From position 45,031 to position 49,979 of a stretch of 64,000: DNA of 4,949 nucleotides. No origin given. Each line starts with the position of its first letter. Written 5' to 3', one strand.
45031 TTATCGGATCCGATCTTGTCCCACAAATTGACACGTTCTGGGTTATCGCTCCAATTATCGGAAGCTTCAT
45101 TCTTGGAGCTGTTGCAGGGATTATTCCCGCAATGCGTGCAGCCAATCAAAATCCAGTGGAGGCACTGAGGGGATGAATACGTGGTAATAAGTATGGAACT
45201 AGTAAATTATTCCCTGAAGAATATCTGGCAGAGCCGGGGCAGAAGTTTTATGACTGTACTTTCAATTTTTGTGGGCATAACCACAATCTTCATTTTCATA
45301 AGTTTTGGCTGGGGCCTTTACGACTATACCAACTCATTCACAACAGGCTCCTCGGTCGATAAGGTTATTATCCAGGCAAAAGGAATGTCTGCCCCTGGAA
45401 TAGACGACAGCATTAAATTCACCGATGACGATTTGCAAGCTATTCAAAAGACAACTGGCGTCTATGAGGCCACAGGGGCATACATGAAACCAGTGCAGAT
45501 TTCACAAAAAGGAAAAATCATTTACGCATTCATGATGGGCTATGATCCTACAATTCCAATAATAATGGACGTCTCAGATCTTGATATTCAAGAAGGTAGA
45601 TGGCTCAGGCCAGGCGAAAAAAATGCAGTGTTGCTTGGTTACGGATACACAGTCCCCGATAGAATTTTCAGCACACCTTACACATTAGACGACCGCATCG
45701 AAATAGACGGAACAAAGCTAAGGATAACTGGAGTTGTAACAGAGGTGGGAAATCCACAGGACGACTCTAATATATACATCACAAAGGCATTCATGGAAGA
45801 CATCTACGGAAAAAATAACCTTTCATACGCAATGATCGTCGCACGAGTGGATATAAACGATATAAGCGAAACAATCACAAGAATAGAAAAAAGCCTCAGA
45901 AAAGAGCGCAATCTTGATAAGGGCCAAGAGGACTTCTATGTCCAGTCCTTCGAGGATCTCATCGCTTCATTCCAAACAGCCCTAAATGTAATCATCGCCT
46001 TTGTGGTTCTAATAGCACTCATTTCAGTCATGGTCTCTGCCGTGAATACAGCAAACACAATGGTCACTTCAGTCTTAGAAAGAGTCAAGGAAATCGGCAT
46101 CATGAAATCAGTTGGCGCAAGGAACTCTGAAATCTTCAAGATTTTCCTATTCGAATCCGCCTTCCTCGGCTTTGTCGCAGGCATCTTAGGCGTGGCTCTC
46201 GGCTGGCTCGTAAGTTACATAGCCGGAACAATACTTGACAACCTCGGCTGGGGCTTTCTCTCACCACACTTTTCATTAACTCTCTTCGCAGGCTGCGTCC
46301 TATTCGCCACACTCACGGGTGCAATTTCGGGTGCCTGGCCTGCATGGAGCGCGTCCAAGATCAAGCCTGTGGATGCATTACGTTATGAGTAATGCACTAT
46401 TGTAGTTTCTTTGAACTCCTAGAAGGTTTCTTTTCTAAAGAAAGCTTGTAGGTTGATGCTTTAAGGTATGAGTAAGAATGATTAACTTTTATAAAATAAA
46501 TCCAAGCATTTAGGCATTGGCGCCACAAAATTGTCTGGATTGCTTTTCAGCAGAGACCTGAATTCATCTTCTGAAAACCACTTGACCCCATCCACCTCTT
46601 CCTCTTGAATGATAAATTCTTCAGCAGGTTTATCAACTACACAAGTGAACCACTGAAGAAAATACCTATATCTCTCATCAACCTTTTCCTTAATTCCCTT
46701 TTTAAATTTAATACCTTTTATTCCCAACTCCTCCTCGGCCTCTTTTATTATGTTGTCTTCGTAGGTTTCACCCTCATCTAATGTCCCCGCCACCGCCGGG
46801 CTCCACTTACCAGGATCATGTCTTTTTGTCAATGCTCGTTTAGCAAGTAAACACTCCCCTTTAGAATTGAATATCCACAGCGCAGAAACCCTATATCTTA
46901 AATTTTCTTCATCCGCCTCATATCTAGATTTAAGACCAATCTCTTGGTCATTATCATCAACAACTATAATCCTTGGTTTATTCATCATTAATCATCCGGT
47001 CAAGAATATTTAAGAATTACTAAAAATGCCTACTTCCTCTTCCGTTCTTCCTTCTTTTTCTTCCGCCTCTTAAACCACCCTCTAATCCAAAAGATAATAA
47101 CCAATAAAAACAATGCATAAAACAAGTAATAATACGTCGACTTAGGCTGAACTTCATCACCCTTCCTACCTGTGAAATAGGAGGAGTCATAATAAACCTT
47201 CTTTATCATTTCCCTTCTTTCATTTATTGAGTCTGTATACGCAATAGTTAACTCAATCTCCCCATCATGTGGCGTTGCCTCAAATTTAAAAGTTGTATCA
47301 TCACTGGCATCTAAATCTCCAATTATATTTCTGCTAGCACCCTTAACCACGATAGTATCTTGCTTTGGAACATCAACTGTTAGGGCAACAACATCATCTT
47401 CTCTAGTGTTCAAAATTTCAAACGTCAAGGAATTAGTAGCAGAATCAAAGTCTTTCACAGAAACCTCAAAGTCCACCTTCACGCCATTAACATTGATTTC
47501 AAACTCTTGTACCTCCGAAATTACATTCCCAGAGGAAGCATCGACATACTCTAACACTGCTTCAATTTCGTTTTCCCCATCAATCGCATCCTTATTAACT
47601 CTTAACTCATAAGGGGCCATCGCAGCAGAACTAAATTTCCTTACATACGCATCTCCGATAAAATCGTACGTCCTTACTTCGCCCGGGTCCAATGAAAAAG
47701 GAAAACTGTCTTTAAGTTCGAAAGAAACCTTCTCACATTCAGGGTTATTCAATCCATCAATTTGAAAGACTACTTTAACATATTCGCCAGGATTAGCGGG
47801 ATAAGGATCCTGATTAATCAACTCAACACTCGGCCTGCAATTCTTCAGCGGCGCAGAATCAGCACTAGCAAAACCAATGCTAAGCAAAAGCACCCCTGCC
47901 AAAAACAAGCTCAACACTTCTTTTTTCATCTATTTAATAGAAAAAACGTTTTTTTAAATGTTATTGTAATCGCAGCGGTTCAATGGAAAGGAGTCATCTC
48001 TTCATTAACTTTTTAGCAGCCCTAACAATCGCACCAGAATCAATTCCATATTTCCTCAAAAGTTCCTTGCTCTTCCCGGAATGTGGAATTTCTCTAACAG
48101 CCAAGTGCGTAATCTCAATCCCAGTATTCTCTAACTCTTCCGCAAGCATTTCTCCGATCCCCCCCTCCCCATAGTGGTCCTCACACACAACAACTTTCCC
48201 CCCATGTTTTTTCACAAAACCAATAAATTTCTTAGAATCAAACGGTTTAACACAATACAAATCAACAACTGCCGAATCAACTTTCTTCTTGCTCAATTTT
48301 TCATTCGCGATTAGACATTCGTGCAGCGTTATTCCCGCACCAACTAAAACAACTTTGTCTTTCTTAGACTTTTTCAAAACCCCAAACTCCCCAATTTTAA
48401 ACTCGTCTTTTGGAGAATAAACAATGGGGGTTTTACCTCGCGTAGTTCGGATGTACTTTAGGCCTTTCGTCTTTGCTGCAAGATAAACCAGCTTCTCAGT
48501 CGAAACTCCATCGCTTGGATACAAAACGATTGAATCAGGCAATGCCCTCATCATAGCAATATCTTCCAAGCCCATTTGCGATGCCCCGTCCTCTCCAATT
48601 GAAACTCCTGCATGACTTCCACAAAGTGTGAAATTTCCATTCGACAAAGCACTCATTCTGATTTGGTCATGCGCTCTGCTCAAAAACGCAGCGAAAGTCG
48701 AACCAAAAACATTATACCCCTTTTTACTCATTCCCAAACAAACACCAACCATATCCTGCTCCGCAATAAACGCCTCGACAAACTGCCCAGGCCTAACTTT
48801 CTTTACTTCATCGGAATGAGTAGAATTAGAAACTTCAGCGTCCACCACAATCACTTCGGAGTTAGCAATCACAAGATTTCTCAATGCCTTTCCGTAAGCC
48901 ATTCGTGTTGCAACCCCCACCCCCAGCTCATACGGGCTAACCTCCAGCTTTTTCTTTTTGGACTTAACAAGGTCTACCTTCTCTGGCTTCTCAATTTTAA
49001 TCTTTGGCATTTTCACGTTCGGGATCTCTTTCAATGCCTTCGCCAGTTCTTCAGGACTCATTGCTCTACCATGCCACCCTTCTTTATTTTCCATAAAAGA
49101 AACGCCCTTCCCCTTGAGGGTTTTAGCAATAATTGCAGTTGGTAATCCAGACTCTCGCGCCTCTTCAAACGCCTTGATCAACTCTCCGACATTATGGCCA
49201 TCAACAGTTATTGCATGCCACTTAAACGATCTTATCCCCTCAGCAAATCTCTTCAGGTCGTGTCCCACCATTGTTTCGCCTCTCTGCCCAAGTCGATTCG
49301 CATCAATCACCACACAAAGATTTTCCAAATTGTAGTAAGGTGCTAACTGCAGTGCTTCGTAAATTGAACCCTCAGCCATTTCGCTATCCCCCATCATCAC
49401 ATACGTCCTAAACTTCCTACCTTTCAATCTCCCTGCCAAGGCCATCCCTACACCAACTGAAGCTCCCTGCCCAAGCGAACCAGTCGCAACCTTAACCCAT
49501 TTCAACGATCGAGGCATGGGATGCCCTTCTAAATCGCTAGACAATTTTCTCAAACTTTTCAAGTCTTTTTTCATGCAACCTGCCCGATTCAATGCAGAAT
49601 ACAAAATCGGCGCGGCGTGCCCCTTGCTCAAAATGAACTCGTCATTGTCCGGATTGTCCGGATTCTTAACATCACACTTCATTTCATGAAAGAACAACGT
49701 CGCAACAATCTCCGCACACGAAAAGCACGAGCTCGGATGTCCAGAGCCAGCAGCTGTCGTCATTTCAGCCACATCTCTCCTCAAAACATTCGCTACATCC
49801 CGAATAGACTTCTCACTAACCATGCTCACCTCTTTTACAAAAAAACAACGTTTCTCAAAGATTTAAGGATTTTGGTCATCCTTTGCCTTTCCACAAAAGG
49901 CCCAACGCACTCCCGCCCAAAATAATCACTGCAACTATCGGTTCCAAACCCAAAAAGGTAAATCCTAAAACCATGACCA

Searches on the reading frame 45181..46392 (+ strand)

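Call 80: search_protein_families(library=pfam, proteins=[window:45181-46392:+], max_evalue=0.0001)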
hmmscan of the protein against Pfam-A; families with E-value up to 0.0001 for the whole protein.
window:45181-46392:+ (403 aa): 2 families
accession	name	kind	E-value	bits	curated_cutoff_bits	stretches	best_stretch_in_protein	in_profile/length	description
PF02687.27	FtsX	-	4.2e-19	69.2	25.5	1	277-396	2-120/120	FtsX-like permease C-terminal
PF12704.14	MacB_PCD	-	8.3e-17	62.6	27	1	22-230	1-202/207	MacB-like periplasmic core domain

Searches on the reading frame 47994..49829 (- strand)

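Call 80: search_protein_families(library=pfam, proteins=[window:47994-49829:-], max_evalue=0.0001)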
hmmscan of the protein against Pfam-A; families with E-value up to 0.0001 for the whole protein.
window:47994-49829:- (611 aa): 6 families
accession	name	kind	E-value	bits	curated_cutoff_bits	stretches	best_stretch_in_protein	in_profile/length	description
PF00456.26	Transketolase_N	-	6e-43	147.5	22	1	11-267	4-273/334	Transketolase, thiamine diphosphate binding domain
PF02779.29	Transket_pyr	-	1.4e-38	132.8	27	1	306-467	3-172/174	Transketolase, pyrimidine binding domain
PF02780.25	Transketolase_C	-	2.1e-21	76.5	25.9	1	486-601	5-124/124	Transketolase, C-terminal domain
PF13292.11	DXP_synthase_N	-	6.2e-09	36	21.2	1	4-179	13-172/274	1-deoxy-D-xylulose-5-phosphate synthase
PF00676.26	E1_dh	-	4.2e-08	32.9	22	1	115-226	99-209/300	Dehydrogenase E1 component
PF22613.1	Transketolase_C_1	-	7e-05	23.4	27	0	485-534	5-57/113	Transketolase-like TK C-terminal domain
